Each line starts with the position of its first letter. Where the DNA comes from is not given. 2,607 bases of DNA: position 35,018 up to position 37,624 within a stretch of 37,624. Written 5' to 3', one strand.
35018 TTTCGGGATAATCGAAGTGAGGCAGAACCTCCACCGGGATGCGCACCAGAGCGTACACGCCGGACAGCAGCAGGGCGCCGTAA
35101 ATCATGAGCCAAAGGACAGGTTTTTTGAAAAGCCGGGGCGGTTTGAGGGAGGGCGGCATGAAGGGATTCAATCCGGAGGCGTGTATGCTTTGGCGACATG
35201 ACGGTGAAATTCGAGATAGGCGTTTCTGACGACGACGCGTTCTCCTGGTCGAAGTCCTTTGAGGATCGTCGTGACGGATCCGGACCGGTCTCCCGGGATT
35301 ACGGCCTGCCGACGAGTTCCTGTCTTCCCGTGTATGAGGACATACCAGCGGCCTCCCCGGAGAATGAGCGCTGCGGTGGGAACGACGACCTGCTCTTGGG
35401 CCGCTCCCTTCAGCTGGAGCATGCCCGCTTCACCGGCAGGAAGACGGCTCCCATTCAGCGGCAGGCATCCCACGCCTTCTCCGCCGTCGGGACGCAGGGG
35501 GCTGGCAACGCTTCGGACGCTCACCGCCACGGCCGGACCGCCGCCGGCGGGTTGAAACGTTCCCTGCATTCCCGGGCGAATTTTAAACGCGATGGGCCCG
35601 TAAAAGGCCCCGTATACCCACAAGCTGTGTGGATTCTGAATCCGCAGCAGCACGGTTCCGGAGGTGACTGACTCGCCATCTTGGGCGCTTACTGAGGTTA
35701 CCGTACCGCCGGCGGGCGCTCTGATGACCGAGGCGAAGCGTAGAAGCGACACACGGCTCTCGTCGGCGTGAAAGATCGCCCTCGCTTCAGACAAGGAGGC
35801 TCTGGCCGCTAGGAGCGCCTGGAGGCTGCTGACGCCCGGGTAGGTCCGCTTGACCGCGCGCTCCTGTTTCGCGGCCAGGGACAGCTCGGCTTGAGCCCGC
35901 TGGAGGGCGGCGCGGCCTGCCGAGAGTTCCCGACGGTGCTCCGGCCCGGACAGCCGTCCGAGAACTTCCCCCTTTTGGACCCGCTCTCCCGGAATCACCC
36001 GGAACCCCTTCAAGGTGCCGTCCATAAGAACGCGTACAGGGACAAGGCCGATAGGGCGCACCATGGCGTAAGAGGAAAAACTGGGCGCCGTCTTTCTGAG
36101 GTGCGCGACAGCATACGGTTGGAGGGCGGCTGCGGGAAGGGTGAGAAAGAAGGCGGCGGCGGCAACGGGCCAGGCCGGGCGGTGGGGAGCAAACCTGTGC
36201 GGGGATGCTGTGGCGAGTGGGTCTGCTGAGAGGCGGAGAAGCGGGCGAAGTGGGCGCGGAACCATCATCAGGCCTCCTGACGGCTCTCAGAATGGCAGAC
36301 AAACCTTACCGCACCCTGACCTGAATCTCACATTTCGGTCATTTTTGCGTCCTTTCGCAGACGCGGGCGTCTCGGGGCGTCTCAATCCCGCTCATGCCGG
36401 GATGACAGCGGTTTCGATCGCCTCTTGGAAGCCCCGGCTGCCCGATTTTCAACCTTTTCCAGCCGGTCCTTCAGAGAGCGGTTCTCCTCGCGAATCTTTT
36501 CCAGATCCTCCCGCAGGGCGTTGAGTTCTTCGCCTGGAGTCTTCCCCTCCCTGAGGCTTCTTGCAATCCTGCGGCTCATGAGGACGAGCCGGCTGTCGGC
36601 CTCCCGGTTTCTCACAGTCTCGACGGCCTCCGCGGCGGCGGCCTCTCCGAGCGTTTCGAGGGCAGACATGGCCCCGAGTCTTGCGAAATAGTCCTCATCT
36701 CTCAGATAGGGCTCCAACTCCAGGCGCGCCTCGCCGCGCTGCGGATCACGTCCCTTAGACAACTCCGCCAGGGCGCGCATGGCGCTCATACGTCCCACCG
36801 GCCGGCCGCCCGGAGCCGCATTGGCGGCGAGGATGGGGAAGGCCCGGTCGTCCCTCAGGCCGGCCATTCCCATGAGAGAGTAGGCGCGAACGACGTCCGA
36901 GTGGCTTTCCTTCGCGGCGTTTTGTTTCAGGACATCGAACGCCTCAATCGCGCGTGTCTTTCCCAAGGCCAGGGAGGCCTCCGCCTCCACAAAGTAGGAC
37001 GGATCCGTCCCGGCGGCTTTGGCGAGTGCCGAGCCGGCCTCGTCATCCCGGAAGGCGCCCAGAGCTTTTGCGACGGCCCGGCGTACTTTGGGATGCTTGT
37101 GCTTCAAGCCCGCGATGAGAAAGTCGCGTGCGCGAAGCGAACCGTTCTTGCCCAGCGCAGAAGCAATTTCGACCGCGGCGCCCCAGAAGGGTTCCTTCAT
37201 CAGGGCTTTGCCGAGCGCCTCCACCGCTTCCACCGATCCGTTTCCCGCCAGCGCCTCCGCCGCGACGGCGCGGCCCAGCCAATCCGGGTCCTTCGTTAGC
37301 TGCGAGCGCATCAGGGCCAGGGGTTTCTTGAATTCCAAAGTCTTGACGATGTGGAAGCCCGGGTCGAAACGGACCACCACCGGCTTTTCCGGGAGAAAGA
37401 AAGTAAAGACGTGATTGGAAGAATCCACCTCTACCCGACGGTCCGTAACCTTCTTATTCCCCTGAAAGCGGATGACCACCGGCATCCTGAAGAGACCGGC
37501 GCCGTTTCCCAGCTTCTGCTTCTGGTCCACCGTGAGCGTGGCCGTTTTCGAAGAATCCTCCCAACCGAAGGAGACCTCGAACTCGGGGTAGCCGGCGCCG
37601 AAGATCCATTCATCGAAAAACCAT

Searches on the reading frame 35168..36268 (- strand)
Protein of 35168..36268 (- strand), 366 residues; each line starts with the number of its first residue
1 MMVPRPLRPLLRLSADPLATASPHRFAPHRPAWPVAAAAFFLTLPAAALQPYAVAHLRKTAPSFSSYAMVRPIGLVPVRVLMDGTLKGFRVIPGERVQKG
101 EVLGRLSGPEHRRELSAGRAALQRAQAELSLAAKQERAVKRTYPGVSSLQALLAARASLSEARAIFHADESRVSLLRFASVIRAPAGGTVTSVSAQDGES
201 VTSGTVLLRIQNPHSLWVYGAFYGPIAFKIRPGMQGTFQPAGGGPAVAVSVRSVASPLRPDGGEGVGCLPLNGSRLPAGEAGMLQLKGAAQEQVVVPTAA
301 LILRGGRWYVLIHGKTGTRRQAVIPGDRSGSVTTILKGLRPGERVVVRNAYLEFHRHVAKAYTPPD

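Call 21: search_protein_families(library=pfam, proteins=[window:35168-36268:-])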
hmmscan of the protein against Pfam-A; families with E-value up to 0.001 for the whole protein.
window:35168-36268:- (366 aa): 3 families
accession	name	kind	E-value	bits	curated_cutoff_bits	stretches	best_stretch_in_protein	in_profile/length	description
PF13437.12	HlyD_3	-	2.9e-09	38.1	22.2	1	181-262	1-84/106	HlyD family secretion protein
PF16576.10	HlyD_D23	-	4.4e-09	36.4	30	1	89-237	33-166/214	Barrel-sandwich domain of CusB or HlyD membrane-fusion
PF00364.28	Biotin_lipoyl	-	8.5e-05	22.7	22.1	0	181-210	44-73/73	Biotin-requiring enzyme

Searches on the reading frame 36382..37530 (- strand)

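Call 21: search_protein_families(library=pfam, proteins=[window:36382-37530:-])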
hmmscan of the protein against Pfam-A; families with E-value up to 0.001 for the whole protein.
window:36382-37530:- (382 aa): 4 families
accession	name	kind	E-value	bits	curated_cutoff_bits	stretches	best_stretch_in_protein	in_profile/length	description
PF13646.12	HEAT_2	-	2.5e-24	85.8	27.7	2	136-216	2-81/88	HEAT repeats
PF03130.22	HEAT_PBS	-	7.3e-12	45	20.9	0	149-172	1-24/27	PBS lyase HEAT-like repeat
PF02985.28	HEAT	-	1.7e-08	34.4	23.5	0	137-160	4-27/31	HEAT repeat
PF13513.12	HEAT_EZ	-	0.00013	22.8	27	0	136-159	31-54/55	HEAT-like repeat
